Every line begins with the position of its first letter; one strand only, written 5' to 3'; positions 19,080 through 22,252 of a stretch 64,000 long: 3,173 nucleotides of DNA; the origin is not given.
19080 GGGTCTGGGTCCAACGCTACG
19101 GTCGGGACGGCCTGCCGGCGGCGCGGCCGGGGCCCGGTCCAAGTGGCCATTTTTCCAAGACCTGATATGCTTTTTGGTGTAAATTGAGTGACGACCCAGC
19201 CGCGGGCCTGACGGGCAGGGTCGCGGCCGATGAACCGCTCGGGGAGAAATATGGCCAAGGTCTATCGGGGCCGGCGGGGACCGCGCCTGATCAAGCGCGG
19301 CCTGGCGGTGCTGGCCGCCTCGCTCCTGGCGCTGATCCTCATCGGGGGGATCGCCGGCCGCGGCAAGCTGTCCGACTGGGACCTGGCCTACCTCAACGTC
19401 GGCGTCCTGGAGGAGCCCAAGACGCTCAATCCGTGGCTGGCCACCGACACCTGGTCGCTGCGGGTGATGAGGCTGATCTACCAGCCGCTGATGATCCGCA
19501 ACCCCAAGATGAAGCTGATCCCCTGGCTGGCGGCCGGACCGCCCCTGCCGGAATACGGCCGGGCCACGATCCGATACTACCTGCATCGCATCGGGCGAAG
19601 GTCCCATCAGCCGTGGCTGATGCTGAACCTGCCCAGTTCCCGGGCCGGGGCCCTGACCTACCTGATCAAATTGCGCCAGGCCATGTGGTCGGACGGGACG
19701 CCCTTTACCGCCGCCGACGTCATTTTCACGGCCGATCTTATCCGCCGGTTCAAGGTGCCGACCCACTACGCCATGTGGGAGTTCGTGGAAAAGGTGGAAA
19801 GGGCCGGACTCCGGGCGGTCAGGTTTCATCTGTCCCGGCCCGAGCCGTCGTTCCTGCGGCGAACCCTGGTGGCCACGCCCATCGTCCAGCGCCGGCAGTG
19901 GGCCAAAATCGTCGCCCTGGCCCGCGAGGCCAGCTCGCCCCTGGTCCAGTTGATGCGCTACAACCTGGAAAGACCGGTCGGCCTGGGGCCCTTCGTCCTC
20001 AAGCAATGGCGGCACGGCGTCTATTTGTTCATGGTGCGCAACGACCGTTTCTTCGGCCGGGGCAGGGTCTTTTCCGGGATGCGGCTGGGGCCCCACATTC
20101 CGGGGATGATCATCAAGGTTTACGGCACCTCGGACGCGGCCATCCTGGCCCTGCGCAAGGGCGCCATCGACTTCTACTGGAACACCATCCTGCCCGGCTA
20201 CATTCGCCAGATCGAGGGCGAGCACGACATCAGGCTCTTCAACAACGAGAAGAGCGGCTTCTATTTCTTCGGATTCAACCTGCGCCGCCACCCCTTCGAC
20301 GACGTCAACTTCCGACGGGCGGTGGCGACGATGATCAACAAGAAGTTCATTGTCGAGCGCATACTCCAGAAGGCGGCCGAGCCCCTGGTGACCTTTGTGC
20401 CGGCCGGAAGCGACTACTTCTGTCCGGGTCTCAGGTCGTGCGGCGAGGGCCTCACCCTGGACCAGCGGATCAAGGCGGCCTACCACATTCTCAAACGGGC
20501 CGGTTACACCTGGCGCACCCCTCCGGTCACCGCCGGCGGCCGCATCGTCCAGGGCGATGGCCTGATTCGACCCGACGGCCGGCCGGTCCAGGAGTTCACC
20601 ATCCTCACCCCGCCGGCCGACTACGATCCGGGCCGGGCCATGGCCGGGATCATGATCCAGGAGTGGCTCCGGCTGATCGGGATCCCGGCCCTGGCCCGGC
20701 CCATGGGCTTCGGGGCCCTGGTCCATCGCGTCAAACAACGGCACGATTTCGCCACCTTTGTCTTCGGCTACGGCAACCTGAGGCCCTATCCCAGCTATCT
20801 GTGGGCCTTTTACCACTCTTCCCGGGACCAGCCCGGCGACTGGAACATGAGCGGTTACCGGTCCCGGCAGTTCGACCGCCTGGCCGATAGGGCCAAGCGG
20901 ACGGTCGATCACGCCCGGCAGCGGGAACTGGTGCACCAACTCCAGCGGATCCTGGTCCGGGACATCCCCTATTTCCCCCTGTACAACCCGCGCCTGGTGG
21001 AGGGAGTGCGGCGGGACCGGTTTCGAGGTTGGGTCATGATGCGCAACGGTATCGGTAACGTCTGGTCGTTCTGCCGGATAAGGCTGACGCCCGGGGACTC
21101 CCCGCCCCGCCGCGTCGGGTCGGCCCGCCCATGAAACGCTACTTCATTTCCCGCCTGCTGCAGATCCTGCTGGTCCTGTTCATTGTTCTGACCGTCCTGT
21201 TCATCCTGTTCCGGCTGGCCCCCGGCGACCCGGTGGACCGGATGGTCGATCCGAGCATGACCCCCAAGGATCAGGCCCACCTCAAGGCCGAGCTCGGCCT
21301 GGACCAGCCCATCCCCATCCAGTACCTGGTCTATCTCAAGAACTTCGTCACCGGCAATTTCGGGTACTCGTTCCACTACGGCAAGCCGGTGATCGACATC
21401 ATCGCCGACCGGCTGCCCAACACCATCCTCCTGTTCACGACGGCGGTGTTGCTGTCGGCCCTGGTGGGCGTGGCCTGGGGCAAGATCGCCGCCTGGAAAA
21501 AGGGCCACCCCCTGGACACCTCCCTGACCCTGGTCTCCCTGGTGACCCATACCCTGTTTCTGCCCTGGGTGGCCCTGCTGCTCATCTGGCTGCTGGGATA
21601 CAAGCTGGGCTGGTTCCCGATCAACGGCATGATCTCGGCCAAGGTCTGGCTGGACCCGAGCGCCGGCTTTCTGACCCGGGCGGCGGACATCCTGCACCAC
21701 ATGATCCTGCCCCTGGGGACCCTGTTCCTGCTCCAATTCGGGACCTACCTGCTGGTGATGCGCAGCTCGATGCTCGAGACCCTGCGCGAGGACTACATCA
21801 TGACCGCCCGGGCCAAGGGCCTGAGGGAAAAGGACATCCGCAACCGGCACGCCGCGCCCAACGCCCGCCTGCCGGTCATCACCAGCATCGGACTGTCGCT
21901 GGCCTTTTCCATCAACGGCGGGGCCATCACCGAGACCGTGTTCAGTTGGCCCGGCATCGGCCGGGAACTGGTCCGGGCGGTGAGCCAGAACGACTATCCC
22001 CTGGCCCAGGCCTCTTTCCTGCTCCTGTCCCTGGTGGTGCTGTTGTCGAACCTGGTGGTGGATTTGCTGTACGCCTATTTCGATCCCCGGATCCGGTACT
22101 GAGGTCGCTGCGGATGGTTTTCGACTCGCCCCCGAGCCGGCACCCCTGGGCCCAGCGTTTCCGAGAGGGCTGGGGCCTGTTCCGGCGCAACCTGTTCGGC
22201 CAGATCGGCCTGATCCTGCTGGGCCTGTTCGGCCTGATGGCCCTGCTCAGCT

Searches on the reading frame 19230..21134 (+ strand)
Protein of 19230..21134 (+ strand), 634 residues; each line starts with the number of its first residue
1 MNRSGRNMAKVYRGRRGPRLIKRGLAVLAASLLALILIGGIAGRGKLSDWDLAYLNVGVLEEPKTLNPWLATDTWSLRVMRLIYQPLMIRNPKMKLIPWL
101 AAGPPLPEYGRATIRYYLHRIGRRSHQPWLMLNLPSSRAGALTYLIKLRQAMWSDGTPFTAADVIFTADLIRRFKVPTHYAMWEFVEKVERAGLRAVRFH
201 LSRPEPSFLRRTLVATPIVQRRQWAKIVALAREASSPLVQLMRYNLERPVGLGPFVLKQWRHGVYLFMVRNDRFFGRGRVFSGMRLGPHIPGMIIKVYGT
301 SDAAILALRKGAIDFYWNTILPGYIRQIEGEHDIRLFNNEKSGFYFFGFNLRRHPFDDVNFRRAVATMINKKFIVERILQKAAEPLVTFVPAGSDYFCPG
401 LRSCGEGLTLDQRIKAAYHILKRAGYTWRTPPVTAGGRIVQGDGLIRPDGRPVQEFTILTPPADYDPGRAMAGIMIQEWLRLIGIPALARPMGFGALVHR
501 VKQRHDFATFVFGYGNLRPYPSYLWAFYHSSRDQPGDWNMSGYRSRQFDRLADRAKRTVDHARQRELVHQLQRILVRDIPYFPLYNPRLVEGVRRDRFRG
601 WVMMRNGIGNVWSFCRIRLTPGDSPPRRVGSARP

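Call 33: search_protein_families(library=pfam, proteins=[window:19230-21134:+], max_evalue=0.0001)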
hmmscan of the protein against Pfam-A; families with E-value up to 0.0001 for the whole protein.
window:19230-21134:+ (634 aa): 1 family
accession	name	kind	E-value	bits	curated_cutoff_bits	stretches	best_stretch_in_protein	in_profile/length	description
PF00496.27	SBP_bac_5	-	2.5e-51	175.4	32.4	1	127-532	3-365/368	Bacterial extracellular solute-binding proteins, family 5 Middle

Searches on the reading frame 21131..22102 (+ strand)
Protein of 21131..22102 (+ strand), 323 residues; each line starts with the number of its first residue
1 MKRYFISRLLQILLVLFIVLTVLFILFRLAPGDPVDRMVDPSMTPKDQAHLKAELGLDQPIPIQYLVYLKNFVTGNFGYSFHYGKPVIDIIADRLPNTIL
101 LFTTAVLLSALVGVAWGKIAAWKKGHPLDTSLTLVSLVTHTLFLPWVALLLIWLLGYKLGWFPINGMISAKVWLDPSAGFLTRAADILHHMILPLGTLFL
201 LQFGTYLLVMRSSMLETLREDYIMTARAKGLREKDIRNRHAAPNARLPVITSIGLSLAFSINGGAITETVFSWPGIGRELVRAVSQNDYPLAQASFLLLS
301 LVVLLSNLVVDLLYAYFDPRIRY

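Call 87: search_protein_families(library=pfam, proteins=[window:21131-22102:+], max_evalue=0.0001)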
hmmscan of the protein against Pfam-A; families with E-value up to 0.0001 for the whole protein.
window:21131-22102:+ (323 aa): 2 families
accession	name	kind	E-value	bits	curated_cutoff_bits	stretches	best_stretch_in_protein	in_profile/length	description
PF00528.27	BPD_transp_1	-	1.8e-37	129.3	26.4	1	113-322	1-183/184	Binding-protein-dependent transport system inner membrane component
PF19300.4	BPD_transp_1_N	-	6.7e-17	62.1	23.8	1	1-100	1-112/114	Binding-prot-dependent transport system membrane comp, N-term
